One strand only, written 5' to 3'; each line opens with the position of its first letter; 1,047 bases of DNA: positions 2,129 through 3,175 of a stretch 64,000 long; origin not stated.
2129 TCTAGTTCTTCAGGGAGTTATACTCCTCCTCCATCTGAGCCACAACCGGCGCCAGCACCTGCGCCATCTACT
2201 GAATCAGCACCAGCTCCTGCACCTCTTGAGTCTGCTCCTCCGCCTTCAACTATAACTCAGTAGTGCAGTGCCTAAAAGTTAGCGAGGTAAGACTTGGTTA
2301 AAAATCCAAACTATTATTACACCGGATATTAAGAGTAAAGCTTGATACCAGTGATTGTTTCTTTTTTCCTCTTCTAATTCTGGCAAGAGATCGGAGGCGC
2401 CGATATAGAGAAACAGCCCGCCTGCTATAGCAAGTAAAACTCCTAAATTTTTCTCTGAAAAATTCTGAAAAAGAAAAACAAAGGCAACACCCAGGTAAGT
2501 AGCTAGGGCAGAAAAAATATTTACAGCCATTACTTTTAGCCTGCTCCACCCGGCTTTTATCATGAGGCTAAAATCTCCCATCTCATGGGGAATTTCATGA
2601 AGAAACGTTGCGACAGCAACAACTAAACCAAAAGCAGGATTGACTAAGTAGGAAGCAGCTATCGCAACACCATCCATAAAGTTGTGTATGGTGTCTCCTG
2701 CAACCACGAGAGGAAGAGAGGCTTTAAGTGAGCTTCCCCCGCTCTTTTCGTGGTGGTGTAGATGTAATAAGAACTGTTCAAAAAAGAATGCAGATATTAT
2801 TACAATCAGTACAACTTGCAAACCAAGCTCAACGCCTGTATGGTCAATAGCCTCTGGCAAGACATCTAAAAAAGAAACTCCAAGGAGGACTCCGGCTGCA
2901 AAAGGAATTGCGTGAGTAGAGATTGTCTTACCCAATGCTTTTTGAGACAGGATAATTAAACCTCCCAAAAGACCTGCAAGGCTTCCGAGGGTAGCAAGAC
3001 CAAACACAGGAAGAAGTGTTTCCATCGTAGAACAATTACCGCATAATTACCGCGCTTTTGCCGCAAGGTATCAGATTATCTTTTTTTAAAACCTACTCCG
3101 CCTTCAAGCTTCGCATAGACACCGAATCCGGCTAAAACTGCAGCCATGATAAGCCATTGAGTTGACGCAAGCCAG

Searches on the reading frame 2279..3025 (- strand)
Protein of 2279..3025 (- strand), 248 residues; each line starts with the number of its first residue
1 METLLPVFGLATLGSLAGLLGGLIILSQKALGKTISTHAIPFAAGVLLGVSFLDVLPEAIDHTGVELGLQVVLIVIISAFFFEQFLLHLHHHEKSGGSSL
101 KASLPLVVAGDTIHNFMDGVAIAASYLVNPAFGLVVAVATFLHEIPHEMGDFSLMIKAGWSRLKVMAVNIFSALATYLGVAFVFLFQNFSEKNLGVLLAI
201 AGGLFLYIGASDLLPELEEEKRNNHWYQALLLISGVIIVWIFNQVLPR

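Call 14: search_protein_families(library=pfam, proteins=[window:2279-3025:-], max_evalue=0.01)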
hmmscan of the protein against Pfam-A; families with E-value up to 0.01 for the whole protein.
window:2279-3025:- (248 aa): 3 families
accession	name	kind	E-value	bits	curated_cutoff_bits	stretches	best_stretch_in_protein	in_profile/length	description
PF02535.28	Zip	-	4.6e-35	121.8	35.1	2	93-240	167-320/323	ZIP Zinc transporter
PF23396.1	DUF7103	-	0.0038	17.7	27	1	193-237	30-79/159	Family of unknown function (DUF7103)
PF06570.16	DUF1129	-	0.0085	16.2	29.1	0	180-242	97-163/207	Protein of unknown function (DUF1129)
